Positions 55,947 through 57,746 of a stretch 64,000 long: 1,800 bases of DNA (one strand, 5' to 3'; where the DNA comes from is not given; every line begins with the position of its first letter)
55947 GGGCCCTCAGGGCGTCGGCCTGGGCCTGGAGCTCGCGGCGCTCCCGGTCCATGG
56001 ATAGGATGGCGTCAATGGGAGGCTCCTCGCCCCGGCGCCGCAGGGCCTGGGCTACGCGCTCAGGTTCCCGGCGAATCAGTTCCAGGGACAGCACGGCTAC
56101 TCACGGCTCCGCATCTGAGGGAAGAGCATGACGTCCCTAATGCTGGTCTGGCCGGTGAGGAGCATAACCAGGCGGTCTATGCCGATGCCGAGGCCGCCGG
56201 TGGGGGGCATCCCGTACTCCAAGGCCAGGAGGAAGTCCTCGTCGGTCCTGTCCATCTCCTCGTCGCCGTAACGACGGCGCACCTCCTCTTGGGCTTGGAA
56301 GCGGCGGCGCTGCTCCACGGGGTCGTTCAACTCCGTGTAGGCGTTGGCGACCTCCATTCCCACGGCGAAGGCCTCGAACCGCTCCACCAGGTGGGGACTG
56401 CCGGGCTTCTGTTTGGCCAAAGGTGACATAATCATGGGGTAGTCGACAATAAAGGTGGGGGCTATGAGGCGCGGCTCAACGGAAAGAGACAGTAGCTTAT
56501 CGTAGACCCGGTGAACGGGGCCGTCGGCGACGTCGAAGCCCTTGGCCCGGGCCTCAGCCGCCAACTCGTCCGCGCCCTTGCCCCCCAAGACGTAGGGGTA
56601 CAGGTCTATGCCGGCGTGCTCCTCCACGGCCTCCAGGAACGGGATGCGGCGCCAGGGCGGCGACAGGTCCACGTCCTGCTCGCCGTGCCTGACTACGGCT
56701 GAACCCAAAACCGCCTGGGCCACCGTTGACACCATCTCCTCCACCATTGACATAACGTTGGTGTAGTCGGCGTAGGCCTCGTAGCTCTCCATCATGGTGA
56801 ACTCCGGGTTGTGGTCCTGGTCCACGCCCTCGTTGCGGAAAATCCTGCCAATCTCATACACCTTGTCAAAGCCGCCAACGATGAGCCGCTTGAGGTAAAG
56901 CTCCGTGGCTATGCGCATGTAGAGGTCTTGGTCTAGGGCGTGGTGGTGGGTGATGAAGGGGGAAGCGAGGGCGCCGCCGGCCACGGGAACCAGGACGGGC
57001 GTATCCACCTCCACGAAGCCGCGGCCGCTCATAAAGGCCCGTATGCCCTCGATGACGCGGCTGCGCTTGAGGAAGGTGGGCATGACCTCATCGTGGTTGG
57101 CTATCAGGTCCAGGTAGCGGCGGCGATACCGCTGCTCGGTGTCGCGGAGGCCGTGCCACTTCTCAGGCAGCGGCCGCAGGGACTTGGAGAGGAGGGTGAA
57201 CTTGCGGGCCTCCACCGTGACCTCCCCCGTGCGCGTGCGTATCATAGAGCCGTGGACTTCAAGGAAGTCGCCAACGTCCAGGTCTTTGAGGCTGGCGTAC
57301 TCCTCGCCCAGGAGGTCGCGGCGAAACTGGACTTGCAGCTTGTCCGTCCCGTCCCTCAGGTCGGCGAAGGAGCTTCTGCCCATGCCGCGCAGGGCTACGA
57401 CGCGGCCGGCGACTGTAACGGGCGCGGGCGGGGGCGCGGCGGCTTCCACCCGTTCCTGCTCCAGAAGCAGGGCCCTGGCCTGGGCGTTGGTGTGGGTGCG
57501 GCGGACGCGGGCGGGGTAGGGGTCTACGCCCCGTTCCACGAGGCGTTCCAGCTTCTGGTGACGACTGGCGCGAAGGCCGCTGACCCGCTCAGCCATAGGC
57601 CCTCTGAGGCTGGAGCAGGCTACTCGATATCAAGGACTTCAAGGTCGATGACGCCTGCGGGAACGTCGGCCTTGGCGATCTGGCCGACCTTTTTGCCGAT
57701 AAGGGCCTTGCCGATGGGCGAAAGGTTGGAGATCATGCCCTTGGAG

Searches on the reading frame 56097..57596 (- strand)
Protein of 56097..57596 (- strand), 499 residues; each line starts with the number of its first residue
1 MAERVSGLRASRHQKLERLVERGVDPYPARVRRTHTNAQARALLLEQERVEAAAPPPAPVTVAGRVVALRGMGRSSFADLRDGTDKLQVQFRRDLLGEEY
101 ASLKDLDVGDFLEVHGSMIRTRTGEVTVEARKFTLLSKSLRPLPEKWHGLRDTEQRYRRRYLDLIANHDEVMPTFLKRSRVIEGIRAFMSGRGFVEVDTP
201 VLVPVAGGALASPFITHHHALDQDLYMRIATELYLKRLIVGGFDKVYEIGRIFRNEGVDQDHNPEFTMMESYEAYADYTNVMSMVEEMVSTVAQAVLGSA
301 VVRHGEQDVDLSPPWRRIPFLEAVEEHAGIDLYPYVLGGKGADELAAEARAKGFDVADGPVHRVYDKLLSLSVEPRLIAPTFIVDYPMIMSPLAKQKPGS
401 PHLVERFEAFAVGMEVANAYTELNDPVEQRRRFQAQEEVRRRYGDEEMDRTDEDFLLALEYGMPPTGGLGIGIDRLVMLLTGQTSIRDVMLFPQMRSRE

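Call 11: find_encoding_contigs(protein=window:56097-57596:-, flank=2000, max_places=6)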
Protein window:56097-57596:- (499 aa): no gene with exactly this product is on record in the collection.

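Call 14: find_related_loci(query=window:56097-57596:-, collection=genome_contigs, flank=10000)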
Query window:56097-57596:- (499 aa) in genome_contigs; peptide patterns used: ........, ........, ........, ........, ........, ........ (x = any residue, [..] = any of these).
599 stretches matched a pattern (row limit reached: there are more); 585 encode a relative of the query (tblastn E <= 1e-3); the best 80 are kept; 80 distinct loci.
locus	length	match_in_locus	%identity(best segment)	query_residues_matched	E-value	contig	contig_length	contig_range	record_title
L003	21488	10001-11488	65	1-497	0e+0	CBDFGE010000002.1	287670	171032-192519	MAG: Dehalococcoidia bacterium isolate 310c0839-7255-474d-b4c6-e82275d08751 genome assembly, contig: contig_2, whole gen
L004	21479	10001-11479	62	1-497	0e+0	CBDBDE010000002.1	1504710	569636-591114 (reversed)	MAG: Dehalococcoidia bacterium isolate 507f7452-7ab4-464d-beb7-7b563f49c2fc genome assembly, contig: contig_2, whole gen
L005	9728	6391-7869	62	1-497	0e+0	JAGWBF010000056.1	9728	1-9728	MAG: Dehalococcoidia bacterium isolate 277c_26 scaffold_8453, whole genome shotgun sequence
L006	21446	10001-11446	61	11-497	0e+0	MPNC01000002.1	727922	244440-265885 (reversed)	MAG: SAR202 cluster bacterium bin87 NODE_4_length_727922_cov_19.2168_ID_7, whole genome shotgun sequence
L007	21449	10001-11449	61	10-497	0e+0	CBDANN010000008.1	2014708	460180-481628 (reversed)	MAG: Dehalococcoidia bacterium isolate bab385ab-22f5-4112-b3d4-ef8e4049cb71 genome assembly, contig: contig_8, whole gen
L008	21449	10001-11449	61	10-497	0e+0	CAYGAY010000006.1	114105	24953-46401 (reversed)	MAG TPA_asm: uncultured Dehalococcoidia bacterium isolate ERP110561_co1_15 genome assembly, contig: NODE_83_length_11410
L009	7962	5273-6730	58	1-498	0e+0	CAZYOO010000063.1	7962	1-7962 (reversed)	MAG TPA_asm: uncultured Dehalococcoidales bacterium isolate binchicken_co334_198 genome assembly, contig: NODE_17343_len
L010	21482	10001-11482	57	1-498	0e+0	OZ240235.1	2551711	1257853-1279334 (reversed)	MAG: Dehalococcoidia bacterium isolate ed65c047-e145-42da-9344-7ae81f1092be genome assembly, chromosome: 1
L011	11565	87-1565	58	1-497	0e+0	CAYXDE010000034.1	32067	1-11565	MAG TPA_asm: uncultured Dehalococcoidia bacterium isolate SRP077602_co6_377 genome assembly, contig: NODE_2290_length_32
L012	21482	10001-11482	54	1-497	0e+0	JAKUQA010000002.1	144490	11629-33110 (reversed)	MAG: Dehalococcoidia bacterium isolate ALOHA_A2.5_17 A2.5-Dehalococcoidia-15_2, whole genome shotgun sequence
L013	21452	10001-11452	53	12-497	8e-180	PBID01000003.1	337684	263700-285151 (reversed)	MAG: Chloroflexota bacterium isolate SP301 113317, whole genome shotgun sequence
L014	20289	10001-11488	56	1-499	3e-179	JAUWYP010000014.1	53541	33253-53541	MAG: Dehalococcoidia bacterium isolate CSMAG_2713 CSMAG_2713_k141_141280_length_53541_cov_38.7036, whole genome shotgun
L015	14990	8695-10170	53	1-498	4e-166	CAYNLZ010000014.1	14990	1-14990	MAG TPA_asm: uncultured Dehalococcoidaceae bacterium isolate binchicken_co173_250 genome assembly, contig: NODE_13544_le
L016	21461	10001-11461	51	11-499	5e-162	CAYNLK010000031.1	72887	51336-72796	MAG TPA_asm: uncultured Caldilineaceae bacterium isolate binchicken_co44_236 genome assembly, contig: NODE_710_length_72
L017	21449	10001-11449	53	9-497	1e-158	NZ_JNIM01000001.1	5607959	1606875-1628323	Thermogemmatispora carboxidivorans strain PM5 N688DRAFT_scf7180000000002_quiver_dupTrim_7460.1_C, whole genome shotgun s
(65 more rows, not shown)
